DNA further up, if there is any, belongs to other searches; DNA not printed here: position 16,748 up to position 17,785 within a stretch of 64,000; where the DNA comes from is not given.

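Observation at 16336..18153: HU-like/DUF4469 gene inside a repeat-bounded non-coding cassette (copy 1)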

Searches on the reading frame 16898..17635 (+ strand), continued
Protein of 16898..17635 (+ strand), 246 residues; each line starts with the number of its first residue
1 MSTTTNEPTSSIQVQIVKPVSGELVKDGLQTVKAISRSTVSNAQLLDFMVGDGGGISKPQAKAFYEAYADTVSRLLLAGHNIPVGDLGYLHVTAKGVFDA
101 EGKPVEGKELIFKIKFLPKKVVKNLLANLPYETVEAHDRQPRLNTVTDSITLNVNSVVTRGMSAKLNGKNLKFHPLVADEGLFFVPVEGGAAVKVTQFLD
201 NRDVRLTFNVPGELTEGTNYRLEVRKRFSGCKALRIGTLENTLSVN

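Call 91: get_annotated_region(hit=H2, flank=12000)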
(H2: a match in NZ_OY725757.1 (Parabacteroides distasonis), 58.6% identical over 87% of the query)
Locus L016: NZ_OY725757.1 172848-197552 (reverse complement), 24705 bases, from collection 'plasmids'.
description: Parabacteroides distasonis strain Parabacteroides distasonis TSDC17.2-1.1 plasmid 12, complete sequence
organism: Parabacteroides distasonis (NCBI taxid 823)
taxonomy: Bacteria; Bacteroidota; Bacteroidia; Bacteroidales; Tannerellaceae; Parabacteroides; Parabacteroides distasonis
host: -; source: -; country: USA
typing (MOB-suite, as given by PLSDB): non-mobilizable
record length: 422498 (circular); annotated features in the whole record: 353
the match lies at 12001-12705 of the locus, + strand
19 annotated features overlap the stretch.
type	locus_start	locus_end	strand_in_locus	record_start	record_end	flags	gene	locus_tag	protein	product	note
CDS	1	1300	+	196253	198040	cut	-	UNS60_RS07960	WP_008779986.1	aminopeptidase P family protein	GO:0006508 - proteolysis [Evidence IEA]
CDS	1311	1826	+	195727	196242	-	-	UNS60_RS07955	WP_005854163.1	gamma carbonic anhydrase family protein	-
CDS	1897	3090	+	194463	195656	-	-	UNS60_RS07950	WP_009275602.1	serine hydrolase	-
CDS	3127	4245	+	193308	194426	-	-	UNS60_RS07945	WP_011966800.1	carbohydrate-binding family 9-like protein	-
CDS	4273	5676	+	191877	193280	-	-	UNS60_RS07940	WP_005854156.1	C1 family peptidase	GO:0006508 - proteolysis [Evidence IEA]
CDS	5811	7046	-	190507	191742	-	-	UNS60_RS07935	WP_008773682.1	glycosyltransferase N-terminal domain-containing protein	-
CDS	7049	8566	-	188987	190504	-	gltX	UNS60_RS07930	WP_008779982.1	glutamate--tRNA ligase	GO:0006424 - glutamyl-tRNA aminoacylation [Evidence IEA]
CDS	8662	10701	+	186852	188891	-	-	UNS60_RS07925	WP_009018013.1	HDIG domain-containing metalloprotein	-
CDS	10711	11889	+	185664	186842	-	-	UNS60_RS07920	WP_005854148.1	helix-turn-helix domain-containing protein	-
CDS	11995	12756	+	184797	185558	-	-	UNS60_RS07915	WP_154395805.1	DUF4469 domain-containing protein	-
CDS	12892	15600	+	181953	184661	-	-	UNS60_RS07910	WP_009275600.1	hypothetical protein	-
CDS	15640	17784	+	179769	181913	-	-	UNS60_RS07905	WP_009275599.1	InlB B-repeat-containing protein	-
CDS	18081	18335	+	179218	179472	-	-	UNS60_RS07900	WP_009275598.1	hypothetical protein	-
CDS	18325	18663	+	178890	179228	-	-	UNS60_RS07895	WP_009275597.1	type II toxin-antitoxin system RelE/ParE family toxin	-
CDS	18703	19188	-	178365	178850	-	-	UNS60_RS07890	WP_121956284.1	low molecular weight protein-tyrosine-phosphatase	GO:0006470 - protein dephosphorylation [Evidence IEA]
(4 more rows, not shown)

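Call 92: get_annotated_region(hit=H3, flank=12000)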
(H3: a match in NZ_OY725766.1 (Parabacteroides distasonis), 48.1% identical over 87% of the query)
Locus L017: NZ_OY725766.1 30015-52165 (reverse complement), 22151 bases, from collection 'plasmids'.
description: Parabacteroides distasonis strain Parabacteroides distasonis TSDC17.2-1.1 plasmid 21, complete sequence
organism: Parabacteroides distasonis (NCBI taxid 823)
taxonomy: Bacteria; Bacteroidota; Bacteroidia; Bacteroidales; Tannerellaceae; Parabacteroides; Parabacteroides distasonis
host: -; source: -; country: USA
typing (MOB-suite, as given by PLSDB): non-mobilizable
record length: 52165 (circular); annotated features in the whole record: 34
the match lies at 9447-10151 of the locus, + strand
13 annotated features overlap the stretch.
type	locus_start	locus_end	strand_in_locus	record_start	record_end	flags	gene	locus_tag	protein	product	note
CDS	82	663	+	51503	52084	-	-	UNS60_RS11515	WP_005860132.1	RNA polymerase sigma-70 factor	GO:0006355 - regulation of DNA-templated transcription [Evidence IEA]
CDS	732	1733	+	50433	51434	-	-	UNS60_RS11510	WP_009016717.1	FecR domain-containing protein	-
CDS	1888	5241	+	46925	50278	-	-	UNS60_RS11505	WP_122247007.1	TonB-dependent receptor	-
CDS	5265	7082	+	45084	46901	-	-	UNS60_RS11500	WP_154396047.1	RagB/SusD family nutrient uptake outer membrane protein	-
CDS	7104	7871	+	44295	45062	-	-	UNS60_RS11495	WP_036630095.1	DUF3823 domain-containing protein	-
CDS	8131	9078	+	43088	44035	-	-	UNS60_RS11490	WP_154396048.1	site-specific integrase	GO:0015074 - DNA integration [Evidence IEA]; GO:0006310 - DNA recombination [Evidence IEA]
CDS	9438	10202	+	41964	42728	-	-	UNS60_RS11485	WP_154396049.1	DNA-binding domain-containing protein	-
CDS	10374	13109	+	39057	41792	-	-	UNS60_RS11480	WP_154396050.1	hypothetical protein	-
CDS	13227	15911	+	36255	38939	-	-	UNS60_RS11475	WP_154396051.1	alpha-L-rhamnosidase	-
CDS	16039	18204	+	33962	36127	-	-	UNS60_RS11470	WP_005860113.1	GH92 family glycosyl hydrolase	-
CDS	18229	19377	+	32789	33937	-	-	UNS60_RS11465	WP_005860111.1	glycoside hydrolase family 130 protein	-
CDS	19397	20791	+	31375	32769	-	-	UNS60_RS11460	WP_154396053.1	SGNH/GDSL hydrolase family protein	-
CDS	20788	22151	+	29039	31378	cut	-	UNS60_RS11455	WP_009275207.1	GH92 family glycosyl hydrolase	-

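Call 93: get_annotated_region(hit=H4, flank=12000)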
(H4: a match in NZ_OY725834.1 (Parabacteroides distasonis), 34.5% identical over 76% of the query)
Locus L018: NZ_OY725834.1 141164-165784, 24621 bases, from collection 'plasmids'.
description: Parabacteroides distasonis strain Parabacteroides distasonis TSDC17.2-1.1 plasmid 89, complete sequence
organism: Parabacteroides distasonis (NCBI taxid 823)
taxonomy: Bacteria; Bacteroidota; Bacteroidia; Bacteroidales; Tannerellaceae; Parabacteroides; Parabacteroides distasonis
host: -; source: -; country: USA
typing (MOB-suite, as given by PLSDB): non-mobilizable
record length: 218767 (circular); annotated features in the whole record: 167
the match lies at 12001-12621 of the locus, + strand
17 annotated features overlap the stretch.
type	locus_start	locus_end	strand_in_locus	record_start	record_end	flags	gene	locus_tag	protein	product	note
CDS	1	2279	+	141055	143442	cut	-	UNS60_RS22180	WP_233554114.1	DUF4906 domain-containing protein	-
CDS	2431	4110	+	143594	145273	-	-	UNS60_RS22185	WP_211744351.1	AAA family ATPase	-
CDS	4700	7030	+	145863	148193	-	-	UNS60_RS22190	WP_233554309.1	DUF4906 domain-containing protein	-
CDS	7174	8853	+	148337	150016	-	-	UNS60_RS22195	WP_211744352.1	AAA family ATPase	-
CDS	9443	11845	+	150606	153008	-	-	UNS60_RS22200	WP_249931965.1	DUF4906 domain-containing protein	-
CDS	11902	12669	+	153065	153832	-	-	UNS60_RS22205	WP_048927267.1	DNA-binding domain-containing protein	-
CDS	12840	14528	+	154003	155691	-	-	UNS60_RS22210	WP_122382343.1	fimbrillin family protein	-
CDS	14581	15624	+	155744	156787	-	-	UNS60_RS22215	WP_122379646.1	fimbrillin family protein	-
CDS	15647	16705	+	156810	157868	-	-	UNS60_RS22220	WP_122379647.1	fimbrillin family protein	-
CDS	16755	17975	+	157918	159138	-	-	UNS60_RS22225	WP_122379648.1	fimbrillin family protein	-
CDS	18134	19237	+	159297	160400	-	-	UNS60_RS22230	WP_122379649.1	fimbrillin family protein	-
CDS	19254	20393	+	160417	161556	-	-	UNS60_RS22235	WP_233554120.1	fimbrillin family protein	-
CDS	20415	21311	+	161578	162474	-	-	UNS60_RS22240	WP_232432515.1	fimbrillin family protein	-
CDS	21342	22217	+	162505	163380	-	-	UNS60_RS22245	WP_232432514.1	hypothetical protein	-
CDS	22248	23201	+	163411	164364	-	-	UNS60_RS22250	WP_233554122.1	fimbrillin family protein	-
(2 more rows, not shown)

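Call 96: get_annotated_region(hit=H5, flank=12000)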
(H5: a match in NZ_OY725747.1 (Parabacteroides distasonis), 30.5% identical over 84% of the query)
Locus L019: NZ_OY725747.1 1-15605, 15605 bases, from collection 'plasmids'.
description: Parabacteroides distasonis strain Parabacteroides distasonis TSDC17.2-1.1 plasmid 2, complete sequence
organism: Parabacteroides distasonis (NCBI taxid 823)
taxonomy: Bacteria; Bacteroidota; Bacteroidia; Bacteroidales; Tannerellaceae; Parabacteroides; Parabacteroides distasonis
host: -; source: -; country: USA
typing (MOB-suite, as given by PLSDB): non-mobilizable
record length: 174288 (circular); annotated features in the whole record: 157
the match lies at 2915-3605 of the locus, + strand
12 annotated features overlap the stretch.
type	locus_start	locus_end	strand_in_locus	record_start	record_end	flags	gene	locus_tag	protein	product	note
CDS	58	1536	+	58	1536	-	-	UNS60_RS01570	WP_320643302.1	SusD/RagB family nutrient-binding outer membrane lipoprotein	-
CDS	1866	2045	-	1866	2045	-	-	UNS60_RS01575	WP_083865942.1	hypothetical protein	-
CDS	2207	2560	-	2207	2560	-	-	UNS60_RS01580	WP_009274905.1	hypothetical protein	-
CDS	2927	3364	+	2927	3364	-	-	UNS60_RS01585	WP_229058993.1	DNA-binding domain-containing protein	-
CDS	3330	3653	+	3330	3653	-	-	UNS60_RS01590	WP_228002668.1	DUF4469 domain-containing protein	-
CDS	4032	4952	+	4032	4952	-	-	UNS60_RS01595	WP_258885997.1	HAMP domain-containing sensor histidine kinase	GO:0007165 - signal transduction [Evidence IEA]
CDS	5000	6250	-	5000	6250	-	-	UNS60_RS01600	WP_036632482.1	TonB-dependent receptor plug domain-containing protein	-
CDS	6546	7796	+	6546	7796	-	-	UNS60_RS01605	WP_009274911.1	exonuclease SbcCD subunit D C-terminal domain-containing protein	-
CDS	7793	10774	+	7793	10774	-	-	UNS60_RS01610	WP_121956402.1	AAA family ATPase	GO:0006302 - double-strand break repair [Evidence IEA]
CDS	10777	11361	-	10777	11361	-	-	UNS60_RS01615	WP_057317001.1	nitroreductase family protein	-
CDS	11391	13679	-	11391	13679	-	-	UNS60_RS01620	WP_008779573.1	cation:proton antiporter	GO:0006812 - monoatomic cation transport [Evidence IEA]; GO:1902600 - proton transmembrane transport [Evidence IEA]; ...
CDS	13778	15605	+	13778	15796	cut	-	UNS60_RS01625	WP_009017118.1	alpha amylase C-terminal domain-containing protein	GO:0005975 - carbohydrate metabolic process [Evidence IEA]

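Call 97: get_annotated_region(hit=H6, flank=12000)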
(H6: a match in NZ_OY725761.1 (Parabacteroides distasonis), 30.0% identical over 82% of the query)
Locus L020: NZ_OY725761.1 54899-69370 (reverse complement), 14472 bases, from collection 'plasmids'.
description: Parabacteroides distasonis strain Parabacteroides distasonis TSDC17.2-1.1 plasmid 16, complete sequence
organism: Parabacteroides distasonis (NCBI taxid 823)
taxonomy: Bacteria; Bacteroidota; Bacteroidia; Bacteroidales; Tannerellaceae; Parabacteroides; Parabacteroides distasonis
host: -; source: -; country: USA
typing (MOB-suite, as given by PLSDB): non-mobilizable
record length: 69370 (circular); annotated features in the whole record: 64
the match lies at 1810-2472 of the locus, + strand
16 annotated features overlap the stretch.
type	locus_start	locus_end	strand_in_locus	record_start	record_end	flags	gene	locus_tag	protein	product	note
CDS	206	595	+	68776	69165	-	-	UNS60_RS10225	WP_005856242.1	hypothetical protein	-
CDS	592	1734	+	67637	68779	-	-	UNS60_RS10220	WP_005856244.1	MraY family glycosyltransferase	-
CDS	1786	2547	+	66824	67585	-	-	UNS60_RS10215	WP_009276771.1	DNA-binding domain-containing protein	-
CDS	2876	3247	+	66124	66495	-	-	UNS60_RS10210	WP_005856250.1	acyltransferase family protein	-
CDS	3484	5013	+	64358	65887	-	-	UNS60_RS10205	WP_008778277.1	membrane protein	-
CDS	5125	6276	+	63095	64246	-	-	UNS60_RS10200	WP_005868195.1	glycosyltransferase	-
CDS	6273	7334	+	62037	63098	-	-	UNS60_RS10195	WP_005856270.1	hypothetical protein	-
CDS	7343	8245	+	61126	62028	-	-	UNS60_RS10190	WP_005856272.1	hypothetical protein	-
CDS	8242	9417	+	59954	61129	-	-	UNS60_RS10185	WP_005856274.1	glycosyltransferase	-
CDS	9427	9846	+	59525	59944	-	-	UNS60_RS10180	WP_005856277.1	adenylyltransferase/cytidyltransferase family protein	-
CDS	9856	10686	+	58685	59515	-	-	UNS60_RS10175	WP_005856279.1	LicD family protein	-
CDS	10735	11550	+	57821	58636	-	rfbF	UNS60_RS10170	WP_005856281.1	glucose-1-phosphate cytidylyltransferase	GO:0009103 - lipopolysaccharide biosynthetic process [Evidence IEA]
CDS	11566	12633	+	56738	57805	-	rfbG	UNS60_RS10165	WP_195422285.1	CDP-glucose 4,6-dehydratase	GO:0009243 - O antigen biosynthetic process [Evidence IEA]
CDS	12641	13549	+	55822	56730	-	-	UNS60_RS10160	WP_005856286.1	NAD(P)-dependent oxidoreductase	-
CDS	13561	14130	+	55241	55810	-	rfbC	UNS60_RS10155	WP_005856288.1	dTDP-4-dehydrorhamnose 3,5-epimerase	GO:0019305 - dTDP-rhamnose biosynthetic process [Evidence IEA]; GO:0009243 - O antigen biosynthetic process [Evidence ...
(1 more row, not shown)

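Call 98: get_annotated_region(hit=H7, flank=12000)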
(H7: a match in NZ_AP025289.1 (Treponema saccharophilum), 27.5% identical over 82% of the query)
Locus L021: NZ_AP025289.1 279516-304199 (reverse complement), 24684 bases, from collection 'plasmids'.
description: Treponema saccharophilum strain JCM 32279 plasmid pTS1, complete sequence
organism: Treponema saccharophilum (NCBI taxid 165)
taxonomy: Bacteria; Spirochaetota; Spirochaetia; Spirochaetales; Treponemataceae; Treponema; Treponema saccharophilum
host: -; source: -; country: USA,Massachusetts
typing (MOB-suite, as given by PLSDB): non-mobilizable
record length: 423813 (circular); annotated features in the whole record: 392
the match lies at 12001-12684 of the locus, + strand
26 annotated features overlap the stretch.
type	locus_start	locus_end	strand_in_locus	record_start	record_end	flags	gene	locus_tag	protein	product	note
CDS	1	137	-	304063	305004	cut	-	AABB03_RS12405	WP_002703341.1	HNH endonuclease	-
CDS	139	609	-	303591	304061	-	-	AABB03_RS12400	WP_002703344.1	hypothetical protein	-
CDS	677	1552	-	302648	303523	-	-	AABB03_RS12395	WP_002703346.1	protein adenylyltransferase Fic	-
CDS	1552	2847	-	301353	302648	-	-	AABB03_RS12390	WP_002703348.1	restriction endonuclease subunit S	-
CDS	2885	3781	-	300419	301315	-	-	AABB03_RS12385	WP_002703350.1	ORF6N domain-containing protein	-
CDS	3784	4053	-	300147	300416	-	-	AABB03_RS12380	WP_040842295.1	winged helix-turn-helix transcriptional regulator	-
CDS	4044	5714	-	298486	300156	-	-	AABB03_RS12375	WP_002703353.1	class I SAM-dependent DNA methyltransferase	-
CDS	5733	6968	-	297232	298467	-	-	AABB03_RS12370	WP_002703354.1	ATP-binding protein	-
CDS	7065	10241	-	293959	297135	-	-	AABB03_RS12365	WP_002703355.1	HsdR family type I site-specific deoxyribonuclease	GO:0009307 - DNA restriction-modification system [Evidence IEA]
CDS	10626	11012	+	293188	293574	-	-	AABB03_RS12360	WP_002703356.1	helix-turn-helix transcriptional regulator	-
CDS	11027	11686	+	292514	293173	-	-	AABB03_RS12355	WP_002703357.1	hypothetical protein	-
CDS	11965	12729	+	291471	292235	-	-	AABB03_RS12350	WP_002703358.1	DUF4469 domain-containing protein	-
CDS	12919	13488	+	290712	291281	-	-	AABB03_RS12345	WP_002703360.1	GNAT family N-acetyltransferase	-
CDS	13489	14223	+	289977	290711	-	-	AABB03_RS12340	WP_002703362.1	tRNA threonylcarbamoyladenosine dehydratase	-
CDS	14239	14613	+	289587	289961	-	-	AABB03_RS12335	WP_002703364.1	heavy metal-associated domain-containing protein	-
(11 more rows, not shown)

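Call 99: get_annotated_region(hit=H8, flank=12000)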
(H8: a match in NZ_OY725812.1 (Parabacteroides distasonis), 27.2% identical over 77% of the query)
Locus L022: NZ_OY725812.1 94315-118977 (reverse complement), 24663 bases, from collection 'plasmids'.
description: Parabacteroides distasonis strain Parabacteroides distasonis TSDC17.2-1.1 plasmid 67, complete sequence
organism: Parabacteroides distasonis (NCBI taxid 823)
taxonomy: Bacteria; Bacteroidota; Bacteroidia; Bacteroidales; Tannerellaceae; Parabacteroides; Parabacteroides distasonis
host: -; source: -; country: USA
typing (MOB-suite, as given by PLSDB): non-mobilizable
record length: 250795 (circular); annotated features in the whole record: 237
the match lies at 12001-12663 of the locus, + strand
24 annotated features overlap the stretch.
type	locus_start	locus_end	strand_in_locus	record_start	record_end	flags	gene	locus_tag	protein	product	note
CDS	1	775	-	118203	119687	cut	-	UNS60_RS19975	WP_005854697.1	TolC family protein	GO:0055085 - transmembrane transport [Evidence IEA]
CDS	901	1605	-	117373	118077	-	-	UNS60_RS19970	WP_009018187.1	LytTR family DNA-binding domain-containing protein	-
CDS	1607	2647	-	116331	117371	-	-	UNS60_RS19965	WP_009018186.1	histidine kinase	GO:0000160 - phosphorelay signal transduction system [Evidence IEA]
CDS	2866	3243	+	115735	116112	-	-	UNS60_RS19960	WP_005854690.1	diacylglycerol kinase family protein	-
CDS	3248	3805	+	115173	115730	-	-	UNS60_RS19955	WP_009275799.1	phosphatase PAP2 family protein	-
CDS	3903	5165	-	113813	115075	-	-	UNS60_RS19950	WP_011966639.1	FtsX-like permease family protein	-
CDS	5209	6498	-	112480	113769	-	-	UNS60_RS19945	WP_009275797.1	ABC transporter permease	-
CDS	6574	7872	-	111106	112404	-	-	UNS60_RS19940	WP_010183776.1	FtsX-like permease family protein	-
CDS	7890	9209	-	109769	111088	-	-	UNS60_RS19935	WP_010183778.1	ABC transporter permease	-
CDS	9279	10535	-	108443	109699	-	-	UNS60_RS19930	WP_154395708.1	ABC transporter permease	-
CDS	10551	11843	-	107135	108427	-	-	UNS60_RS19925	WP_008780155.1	ABC transporter permease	-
CDS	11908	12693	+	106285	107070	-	-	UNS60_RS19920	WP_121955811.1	DNA-binding domain-containing protein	-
CDS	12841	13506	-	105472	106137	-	-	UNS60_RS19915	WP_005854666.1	ABC transporter ATP-binding protein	-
CDS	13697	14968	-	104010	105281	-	-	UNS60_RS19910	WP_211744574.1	FtsX-like permease family protein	-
CDS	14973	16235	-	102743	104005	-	-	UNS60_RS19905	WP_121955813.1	ABC transporter permease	-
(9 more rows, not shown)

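Call 100: get_annotated_region(hit=H9, flank=12000)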
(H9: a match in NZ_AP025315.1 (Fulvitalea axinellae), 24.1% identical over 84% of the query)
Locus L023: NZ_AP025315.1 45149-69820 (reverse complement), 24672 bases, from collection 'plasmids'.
description: Fulvitalea axinellae strain DSM 100852 plasmid pFA1, complete sequence
organism: Fulvitalea axinellae (NCBI taxid 1182444)
taxonomy: Bacteria; Bacteroidota; Cytophagia; Cytophagales; Persicobacteraceae; Fulvitalea; Fulvitalea axinellae
host: -; source: -; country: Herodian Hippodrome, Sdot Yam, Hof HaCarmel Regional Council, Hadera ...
typing (MOB-suite, as given by PLSDB): non-mobilizable
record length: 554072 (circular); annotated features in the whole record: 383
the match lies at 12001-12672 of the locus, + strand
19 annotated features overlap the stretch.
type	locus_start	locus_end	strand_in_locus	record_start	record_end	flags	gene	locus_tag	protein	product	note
CDS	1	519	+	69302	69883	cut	-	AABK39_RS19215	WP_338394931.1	DUF4251 domain-containing protein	-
CDS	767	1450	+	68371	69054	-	-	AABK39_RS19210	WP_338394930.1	protein-tyrosine-phosphatase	-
CDS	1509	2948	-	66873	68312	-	-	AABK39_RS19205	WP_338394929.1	sulfatase-like hydrolase/transferase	-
CDS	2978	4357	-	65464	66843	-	-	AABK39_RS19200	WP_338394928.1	sulfatase-like hydrolase/transferase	-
CDS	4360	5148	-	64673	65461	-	-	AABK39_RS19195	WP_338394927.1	hypothetical protein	-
CDS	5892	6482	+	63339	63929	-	nrfH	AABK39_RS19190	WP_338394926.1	cytochrome c nitrite reductase small subunit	GO:0022900 - electron transport chain [Evidence IEA]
CDS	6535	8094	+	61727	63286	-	nrfA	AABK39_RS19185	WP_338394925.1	ammonia-forming cytochrome c nitrite reductase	-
CDS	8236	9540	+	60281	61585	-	-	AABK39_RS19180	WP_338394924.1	cytochrome c biogenesis protein ResB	-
CDS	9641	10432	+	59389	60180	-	ccsA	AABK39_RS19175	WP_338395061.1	cytochrome c biogenesis protein CcsA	GO:0017004 - cytochrome complex assembly [Evidence IEA]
CDS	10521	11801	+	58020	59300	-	-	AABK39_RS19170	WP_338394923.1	alginate export family protein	-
CDS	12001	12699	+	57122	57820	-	-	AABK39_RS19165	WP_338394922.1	DNA-binding domain-containing protein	-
CDS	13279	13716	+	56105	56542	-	-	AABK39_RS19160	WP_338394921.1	Hsp20/alpha crystallin family protein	-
CDS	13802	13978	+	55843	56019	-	-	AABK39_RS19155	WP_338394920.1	hypothetical protein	-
CDS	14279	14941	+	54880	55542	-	-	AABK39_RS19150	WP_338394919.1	hypothetical protein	-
CDS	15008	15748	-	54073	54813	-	-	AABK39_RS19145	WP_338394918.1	STAS/SEC14 domain-containing protein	-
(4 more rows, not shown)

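Call 101: get_annotated_region(hit=H11, flank=5000)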
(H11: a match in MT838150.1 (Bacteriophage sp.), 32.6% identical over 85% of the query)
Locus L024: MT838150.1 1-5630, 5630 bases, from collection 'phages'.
description: UNVERIFIED: Bacteriophage sp. clone scaffold_6824 genomic sequence.
organism: Bacteriophage sp. (NCBI taxid 38018)
taxonomy: Viruses
host: -; source: human fecal samples; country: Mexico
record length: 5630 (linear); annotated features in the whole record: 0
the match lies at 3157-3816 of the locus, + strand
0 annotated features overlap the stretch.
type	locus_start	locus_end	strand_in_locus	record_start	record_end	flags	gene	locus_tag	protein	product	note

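Call 102: get_annotated_region(hit=H12, flank=8000)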
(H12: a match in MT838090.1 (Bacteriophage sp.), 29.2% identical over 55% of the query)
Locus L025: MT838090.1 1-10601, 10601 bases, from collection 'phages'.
description: UNVERIFIED: Bacteriophage sp. clone scaffold_6653 genomic sequence.
organism: Bacteriophage sp. (NCBI taxid 38018)
taxonomy: Viruses
host: -; source: human fecal samples; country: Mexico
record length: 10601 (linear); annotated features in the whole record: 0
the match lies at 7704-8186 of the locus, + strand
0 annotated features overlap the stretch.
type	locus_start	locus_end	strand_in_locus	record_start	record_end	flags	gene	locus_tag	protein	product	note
